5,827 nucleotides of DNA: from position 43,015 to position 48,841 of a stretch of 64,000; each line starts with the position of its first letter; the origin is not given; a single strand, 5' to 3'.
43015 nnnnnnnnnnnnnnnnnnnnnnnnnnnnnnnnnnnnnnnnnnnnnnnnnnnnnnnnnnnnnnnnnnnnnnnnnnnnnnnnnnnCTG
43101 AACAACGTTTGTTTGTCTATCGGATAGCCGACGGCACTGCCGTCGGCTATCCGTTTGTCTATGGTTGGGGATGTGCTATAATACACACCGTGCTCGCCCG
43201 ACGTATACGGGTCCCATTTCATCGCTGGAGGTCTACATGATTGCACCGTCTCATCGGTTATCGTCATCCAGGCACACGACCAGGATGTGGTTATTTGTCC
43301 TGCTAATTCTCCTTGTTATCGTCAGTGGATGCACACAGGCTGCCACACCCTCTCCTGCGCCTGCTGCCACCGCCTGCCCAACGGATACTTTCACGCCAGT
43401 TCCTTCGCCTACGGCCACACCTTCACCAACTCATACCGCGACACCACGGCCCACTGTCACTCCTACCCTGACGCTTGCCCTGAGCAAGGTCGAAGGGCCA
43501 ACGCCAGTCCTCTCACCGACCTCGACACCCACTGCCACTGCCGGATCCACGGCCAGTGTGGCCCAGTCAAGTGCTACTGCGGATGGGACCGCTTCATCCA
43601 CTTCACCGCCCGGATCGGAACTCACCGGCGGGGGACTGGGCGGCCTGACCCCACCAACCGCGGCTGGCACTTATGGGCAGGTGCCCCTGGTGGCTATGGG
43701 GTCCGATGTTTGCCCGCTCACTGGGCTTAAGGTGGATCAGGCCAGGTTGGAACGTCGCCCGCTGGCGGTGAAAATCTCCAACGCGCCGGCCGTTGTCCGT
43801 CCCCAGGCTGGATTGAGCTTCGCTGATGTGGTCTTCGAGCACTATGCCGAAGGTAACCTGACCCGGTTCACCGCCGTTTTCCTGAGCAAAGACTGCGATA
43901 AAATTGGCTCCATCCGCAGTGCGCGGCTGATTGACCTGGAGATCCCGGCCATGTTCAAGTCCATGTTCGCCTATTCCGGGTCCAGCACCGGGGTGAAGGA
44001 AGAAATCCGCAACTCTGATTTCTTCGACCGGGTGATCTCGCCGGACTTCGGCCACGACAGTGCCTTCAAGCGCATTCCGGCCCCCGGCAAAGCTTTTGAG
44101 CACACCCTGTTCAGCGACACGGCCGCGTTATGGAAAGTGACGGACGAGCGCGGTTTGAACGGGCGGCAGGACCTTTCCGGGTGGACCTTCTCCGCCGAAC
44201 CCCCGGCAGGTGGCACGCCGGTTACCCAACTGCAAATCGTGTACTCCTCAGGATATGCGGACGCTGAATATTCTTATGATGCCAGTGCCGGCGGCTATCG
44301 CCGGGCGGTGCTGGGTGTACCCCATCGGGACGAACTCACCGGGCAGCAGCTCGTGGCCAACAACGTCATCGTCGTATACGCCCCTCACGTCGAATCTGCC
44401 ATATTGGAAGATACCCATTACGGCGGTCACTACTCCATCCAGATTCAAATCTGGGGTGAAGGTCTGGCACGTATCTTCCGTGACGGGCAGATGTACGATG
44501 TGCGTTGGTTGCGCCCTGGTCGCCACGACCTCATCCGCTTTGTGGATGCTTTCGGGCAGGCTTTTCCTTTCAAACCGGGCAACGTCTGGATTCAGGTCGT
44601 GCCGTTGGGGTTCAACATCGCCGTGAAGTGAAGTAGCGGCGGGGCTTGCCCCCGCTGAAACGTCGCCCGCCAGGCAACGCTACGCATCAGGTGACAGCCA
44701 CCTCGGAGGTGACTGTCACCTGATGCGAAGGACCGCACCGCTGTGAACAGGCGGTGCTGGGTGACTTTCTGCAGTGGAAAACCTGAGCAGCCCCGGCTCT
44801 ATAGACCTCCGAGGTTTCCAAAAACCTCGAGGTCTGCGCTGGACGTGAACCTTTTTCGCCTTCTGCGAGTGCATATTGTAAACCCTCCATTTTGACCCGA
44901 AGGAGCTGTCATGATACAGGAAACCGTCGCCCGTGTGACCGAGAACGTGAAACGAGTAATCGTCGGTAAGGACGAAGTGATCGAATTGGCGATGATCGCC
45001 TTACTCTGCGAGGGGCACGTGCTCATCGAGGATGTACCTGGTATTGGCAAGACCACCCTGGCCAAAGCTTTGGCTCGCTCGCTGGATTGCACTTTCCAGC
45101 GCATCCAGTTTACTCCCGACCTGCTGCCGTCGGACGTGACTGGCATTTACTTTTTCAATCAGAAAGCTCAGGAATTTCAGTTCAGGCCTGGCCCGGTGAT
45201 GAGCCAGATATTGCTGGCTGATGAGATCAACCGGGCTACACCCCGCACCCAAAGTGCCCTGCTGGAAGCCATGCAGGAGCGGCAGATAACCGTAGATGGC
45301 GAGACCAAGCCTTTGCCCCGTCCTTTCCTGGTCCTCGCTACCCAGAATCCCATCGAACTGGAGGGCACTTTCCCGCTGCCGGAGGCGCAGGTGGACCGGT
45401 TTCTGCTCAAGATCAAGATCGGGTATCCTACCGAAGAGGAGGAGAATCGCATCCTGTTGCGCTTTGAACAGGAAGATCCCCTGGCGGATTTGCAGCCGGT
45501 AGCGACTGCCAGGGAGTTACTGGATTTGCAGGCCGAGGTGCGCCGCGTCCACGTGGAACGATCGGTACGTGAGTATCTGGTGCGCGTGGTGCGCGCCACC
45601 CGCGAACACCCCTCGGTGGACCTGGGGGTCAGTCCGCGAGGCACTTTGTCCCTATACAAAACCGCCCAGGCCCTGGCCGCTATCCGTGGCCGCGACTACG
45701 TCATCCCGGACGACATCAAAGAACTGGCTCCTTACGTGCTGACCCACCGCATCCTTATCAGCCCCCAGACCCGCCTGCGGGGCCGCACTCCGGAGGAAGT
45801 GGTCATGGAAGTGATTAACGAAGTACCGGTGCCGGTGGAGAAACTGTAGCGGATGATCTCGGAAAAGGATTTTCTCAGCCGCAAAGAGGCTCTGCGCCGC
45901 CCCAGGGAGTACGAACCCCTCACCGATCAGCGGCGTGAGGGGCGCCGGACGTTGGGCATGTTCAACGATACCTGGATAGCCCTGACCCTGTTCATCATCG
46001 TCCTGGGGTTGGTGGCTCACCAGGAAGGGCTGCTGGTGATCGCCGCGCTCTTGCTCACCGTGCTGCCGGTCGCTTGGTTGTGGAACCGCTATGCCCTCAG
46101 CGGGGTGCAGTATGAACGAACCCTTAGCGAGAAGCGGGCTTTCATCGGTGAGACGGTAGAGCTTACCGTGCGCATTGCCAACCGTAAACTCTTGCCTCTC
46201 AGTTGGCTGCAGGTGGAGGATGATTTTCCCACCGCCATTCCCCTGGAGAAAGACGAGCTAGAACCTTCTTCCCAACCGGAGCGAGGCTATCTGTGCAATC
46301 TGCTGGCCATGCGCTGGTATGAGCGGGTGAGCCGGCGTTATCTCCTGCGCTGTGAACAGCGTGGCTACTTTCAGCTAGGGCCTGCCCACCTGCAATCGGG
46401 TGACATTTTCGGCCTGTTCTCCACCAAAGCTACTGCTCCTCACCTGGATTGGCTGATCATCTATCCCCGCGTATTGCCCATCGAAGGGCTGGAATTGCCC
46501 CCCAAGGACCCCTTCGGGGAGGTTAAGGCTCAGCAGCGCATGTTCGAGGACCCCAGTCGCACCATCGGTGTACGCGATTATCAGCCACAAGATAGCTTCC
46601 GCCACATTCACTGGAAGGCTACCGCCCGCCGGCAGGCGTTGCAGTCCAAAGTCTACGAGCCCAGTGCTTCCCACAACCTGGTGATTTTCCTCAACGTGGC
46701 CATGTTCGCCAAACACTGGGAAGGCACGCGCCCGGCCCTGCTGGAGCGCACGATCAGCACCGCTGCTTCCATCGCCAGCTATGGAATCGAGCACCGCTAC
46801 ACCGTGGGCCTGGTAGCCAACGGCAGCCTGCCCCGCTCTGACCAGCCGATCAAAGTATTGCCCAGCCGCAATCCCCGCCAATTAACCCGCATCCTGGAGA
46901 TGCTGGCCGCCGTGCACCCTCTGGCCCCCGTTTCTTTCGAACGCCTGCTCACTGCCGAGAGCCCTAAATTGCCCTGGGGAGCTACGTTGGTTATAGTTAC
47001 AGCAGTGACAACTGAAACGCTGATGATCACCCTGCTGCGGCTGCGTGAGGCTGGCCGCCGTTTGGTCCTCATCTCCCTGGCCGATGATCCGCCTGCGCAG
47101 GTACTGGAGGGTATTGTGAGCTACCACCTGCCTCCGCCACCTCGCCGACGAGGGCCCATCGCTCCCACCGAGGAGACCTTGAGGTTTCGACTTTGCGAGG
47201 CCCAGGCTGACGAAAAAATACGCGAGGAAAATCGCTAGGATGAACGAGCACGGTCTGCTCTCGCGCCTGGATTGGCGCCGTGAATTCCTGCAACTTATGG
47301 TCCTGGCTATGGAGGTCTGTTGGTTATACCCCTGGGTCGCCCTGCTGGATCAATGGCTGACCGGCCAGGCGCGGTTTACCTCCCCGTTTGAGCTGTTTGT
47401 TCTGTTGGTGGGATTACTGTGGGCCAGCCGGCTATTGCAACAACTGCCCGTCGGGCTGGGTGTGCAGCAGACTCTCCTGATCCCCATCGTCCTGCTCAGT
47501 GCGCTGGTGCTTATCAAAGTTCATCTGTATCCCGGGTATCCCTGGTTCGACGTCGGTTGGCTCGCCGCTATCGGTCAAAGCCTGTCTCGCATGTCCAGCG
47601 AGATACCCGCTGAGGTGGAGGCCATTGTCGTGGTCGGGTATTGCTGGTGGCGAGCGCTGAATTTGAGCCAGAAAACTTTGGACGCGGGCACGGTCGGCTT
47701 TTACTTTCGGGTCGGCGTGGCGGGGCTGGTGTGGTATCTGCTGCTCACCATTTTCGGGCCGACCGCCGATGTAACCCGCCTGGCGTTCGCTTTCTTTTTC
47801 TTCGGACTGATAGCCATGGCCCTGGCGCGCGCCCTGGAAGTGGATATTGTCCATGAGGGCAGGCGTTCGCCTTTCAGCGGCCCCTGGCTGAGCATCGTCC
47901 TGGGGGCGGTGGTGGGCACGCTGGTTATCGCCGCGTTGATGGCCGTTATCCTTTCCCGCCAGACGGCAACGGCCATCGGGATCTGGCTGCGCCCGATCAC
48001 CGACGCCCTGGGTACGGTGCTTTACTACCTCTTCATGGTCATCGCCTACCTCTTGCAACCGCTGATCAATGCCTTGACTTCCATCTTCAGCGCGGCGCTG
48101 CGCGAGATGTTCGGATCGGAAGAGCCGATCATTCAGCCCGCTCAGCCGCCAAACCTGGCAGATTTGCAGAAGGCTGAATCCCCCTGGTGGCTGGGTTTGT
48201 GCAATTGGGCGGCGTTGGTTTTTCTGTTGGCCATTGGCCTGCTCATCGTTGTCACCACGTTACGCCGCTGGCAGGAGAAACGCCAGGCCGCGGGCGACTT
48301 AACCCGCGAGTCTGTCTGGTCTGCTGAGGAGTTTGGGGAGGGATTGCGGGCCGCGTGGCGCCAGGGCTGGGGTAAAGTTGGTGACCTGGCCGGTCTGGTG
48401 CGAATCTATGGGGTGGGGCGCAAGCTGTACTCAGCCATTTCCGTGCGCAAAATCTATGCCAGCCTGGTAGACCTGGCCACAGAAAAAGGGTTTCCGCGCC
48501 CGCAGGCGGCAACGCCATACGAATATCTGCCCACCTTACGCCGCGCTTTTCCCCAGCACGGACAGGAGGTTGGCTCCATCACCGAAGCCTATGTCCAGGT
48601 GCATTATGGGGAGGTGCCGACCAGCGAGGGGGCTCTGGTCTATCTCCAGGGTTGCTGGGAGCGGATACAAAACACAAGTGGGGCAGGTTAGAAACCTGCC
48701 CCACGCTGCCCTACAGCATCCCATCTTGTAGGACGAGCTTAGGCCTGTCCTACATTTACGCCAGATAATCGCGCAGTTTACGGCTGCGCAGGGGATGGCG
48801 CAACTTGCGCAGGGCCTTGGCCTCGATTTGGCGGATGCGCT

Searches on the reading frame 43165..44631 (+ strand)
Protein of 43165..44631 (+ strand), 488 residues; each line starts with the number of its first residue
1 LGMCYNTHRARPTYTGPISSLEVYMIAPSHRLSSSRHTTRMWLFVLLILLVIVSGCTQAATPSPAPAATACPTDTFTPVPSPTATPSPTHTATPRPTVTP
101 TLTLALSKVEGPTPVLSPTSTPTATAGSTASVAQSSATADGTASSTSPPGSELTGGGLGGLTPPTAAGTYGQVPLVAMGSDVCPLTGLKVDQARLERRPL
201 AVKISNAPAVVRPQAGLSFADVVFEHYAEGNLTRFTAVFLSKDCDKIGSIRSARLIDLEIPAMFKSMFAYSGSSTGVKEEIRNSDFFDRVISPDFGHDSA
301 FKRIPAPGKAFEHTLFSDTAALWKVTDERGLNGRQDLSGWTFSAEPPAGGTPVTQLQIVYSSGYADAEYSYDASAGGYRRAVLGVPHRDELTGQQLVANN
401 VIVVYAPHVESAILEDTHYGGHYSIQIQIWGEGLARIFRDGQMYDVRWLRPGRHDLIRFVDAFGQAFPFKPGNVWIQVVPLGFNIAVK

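Call 47: search_protein_families(library=pfam, max_evalue=0.00001, proteins=[window:43165-44631:+])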
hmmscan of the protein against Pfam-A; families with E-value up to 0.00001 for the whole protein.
window:43165-44631:+ (488 aa): 2 families
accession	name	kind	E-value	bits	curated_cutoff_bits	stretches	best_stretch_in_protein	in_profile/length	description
PF11258.13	DUF3048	-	6e-32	111.3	25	1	185-331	1-147/148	Protein of unknown function (DUF3048) N-terminal domain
PF17479.7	DUF3048_C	-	2.7e-21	76.5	25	1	358-476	3-114/114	Protein of unknown function (DUF3048) C-terminal domain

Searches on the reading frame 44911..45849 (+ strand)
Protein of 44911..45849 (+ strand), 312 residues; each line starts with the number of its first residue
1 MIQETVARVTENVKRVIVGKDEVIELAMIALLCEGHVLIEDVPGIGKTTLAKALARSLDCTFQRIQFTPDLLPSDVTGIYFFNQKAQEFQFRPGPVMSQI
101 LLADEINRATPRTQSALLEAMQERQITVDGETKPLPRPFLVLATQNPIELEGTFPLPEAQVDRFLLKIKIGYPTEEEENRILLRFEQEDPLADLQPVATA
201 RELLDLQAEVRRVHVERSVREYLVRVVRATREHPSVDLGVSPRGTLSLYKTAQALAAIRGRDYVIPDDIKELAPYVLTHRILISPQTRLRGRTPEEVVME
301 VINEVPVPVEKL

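Call 47: search_protein_families(library=pfam, max_evalue=0.00001, proteins=[window:44911-45849:+])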
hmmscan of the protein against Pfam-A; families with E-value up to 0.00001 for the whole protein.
window:44911-45849:+ (312 aa): 5 families
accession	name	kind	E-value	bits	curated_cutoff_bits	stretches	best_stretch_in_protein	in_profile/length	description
PF07726.17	AAA_3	-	1.6e-65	219.3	27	1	36-166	1-131/131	ATPase family associated with various cellular activities (AAA)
PF17863.7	AAA_lid_2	-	1.2e-26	92.6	22.7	1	228-300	1-73/74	AAA lid domain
PF07728.20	AAA_5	-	4.4e-15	56.3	22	1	37-164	2-139/139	AAA domain (dynein-related subfamily)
PF20030.5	bpMoxR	-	2.6e-12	46.7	27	1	6-182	3-178/205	MoxR domain in the MoxR-vWA-beta-propeller ternary systems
PF00004.35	AAA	-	2.6e-07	31.6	21.2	1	42-151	6-115/131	ATPase family associated with various cellular activities (AAA)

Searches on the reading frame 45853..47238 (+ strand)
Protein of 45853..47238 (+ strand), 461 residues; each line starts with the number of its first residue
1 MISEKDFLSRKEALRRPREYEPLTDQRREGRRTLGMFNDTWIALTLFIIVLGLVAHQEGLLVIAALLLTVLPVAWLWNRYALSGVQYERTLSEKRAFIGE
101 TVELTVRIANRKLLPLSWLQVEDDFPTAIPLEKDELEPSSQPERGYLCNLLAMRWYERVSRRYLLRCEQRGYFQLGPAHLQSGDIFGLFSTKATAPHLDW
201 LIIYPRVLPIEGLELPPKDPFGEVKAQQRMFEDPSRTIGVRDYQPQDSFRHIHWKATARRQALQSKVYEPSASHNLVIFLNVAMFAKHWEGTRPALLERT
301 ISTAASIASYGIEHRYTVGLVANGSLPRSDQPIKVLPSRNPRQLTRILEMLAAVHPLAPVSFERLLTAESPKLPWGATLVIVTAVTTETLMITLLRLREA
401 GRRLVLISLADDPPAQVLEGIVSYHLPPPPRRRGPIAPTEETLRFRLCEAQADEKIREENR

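Call 47: search_protein_families(library=pfam, max_evalue=0.00001, proteins=[window:45853-47238:+])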
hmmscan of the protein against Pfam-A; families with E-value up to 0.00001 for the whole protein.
window:45853-47238:+ (461 aa): 1 family
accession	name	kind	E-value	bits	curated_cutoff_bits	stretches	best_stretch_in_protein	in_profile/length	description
PF01882.25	DUF58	-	7.6e-09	35.5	23.4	1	240-366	2-128/216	Protein of unknown function DUF58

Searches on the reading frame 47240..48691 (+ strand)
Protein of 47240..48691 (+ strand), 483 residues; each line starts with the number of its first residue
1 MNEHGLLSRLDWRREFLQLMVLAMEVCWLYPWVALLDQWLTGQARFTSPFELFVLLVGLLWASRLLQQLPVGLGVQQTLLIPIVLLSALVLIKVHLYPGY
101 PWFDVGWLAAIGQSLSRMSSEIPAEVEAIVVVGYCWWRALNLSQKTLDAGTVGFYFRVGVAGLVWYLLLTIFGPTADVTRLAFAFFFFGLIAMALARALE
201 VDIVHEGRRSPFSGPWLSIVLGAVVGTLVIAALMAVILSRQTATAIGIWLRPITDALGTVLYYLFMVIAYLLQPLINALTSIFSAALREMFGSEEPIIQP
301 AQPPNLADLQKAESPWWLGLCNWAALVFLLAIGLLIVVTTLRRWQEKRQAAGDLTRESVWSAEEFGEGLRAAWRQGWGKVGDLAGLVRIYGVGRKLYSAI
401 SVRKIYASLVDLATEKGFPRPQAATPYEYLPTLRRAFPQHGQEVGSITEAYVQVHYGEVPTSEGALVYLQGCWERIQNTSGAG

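Call 47: search_protein_families(library=pfam, max_evalue=0.00001, proteins=[window:47240-48691:+])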
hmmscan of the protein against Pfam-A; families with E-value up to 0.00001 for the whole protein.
window:47240-48691:+ (483 aa): 1 family
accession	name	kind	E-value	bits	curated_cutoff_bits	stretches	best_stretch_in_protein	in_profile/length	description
PF13559.11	DUF4129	-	7.2e-11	42.4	24.8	1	406-466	2-61/69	Domain of unknown function (DUF4129)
